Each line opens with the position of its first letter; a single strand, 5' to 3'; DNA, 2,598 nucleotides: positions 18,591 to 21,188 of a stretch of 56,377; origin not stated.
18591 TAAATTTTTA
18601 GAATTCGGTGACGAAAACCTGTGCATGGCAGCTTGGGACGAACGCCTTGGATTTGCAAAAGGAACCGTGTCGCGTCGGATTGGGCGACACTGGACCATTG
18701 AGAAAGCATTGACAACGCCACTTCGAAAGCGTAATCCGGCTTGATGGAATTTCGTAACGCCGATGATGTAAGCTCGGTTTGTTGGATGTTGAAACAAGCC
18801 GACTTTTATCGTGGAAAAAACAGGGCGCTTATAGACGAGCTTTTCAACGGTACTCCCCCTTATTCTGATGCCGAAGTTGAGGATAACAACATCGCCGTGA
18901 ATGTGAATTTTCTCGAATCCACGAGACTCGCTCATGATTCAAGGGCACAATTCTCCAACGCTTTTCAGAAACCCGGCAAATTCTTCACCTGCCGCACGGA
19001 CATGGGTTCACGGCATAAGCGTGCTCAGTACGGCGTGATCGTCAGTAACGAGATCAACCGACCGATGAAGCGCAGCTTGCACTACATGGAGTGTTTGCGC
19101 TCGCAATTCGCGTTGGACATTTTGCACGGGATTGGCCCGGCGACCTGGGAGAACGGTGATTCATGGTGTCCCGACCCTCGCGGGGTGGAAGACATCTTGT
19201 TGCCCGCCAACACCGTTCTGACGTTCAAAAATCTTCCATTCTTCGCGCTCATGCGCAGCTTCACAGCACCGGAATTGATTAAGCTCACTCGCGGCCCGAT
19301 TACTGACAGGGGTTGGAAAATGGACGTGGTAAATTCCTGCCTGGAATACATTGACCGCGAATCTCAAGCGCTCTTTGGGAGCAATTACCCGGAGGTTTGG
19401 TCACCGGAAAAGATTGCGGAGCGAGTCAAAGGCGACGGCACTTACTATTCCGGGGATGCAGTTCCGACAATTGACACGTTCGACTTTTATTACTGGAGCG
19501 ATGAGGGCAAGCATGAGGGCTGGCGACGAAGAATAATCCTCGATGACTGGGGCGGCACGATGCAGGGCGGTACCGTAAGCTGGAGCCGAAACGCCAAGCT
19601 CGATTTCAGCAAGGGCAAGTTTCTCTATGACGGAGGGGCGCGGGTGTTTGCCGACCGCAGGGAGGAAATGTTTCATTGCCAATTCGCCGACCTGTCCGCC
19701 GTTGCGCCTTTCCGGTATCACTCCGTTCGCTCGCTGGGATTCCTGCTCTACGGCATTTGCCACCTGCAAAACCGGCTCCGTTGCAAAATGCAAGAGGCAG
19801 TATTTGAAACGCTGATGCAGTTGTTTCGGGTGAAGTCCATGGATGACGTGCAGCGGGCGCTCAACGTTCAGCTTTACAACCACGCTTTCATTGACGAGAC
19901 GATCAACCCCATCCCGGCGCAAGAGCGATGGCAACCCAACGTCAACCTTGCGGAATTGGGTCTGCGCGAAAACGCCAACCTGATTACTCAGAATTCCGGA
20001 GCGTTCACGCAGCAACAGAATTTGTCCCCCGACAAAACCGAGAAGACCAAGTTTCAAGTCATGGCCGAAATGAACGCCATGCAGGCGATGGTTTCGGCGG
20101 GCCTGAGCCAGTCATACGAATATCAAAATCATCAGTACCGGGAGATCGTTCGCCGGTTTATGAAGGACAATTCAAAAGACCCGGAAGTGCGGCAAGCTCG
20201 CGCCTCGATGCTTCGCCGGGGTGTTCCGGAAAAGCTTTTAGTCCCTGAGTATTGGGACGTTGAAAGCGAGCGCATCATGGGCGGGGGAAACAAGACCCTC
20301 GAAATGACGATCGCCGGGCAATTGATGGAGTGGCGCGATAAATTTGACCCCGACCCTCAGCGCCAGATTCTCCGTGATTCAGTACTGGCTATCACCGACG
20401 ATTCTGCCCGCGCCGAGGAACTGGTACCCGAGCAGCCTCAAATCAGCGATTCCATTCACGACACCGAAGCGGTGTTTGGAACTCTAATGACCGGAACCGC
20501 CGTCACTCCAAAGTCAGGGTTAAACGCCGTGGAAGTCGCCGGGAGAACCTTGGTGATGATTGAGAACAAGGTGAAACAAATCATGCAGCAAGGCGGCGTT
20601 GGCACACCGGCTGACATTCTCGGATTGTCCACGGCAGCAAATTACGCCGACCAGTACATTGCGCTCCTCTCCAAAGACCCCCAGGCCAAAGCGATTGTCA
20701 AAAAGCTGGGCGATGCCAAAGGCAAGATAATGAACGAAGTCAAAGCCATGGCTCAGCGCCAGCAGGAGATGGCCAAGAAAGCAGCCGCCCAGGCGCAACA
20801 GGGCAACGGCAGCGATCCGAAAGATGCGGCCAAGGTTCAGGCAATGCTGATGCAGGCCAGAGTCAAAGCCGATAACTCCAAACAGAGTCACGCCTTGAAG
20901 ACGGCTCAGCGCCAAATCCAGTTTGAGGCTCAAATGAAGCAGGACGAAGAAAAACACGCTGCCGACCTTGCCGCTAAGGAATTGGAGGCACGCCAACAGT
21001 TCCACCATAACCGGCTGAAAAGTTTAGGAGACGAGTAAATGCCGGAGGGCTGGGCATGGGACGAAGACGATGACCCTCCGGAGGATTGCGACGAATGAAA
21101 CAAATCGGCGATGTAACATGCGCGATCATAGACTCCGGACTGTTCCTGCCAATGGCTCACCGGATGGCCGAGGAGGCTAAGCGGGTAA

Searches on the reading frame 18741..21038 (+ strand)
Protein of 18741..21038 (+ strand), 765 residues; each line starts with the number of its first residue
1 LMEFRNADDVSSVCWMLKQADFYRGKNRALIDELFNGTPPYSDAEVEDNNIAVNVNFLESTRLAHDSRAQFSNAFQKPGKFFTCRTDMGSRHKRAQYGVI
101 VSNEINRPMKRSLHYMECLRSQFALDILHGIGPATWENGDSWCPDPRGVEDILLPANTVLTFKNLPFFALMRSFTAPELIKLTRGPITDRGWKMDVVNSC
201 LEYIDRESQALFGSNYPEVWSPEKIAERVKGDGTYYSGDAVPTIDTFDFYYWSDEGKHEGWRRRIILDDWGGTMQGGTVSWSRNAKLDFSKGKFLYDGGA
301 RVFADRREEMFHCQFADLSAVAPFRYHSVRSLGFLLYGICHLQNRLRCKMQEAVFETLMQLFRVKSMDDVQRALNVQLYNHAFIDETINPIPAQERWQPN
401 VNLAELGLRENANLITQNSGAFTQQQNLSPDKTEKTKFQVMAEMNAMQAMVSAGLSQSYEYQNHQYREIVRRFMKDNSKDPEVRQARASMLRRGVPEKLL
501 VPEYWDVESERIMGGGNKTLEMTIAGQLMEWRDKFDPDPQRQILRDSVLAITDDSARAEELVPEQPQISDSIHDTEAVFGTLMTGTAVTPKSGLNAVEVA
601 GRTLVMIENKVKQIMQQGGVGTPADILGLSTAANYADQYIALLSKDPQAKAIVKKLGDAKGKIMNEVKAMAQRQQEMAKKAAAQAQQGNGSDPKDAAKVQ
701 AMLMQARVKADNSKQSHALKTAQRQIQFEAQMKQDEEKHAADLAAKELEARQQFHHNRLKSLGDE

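Call 3: search_protein_families(library=pfam, proteins=[window:18741-21038:+], max_evalue=0.1)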
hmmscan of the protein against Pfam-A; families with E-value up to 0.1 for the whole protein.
window:18741-21038:+ (765 aa): 0 families

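Call 4: search_protein_families(library=phrogs, proteins=[window:18741-21038:+], max_evalue=0.01)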
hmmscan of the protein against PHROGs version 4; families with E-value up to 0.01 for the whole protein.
window:18741-21038:+ (765 aa): 0 families

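Call 89: search_dna_similar(query=window:18741-21038:+, collection=phages, mode=protein, max_evalue=0.00001, max_rows=12)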
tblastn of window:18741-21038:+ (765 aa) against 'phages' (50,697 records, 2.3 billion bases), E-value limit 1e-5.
No match.

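Call 90: search_solved_structures(query=window:18741-21038:+, max_evalue=1)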
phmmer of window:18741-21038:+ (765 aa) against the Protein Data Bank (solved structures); distinct sequences matched with E-value up to 1: 1.
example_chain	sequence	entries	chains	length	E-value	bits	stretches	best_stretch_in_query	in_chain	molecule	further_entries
5aa5_C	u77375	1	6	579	0.52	11.7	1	244-298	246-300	NIFE-HYDROGENASE LARGE SUBUNIT, HOFG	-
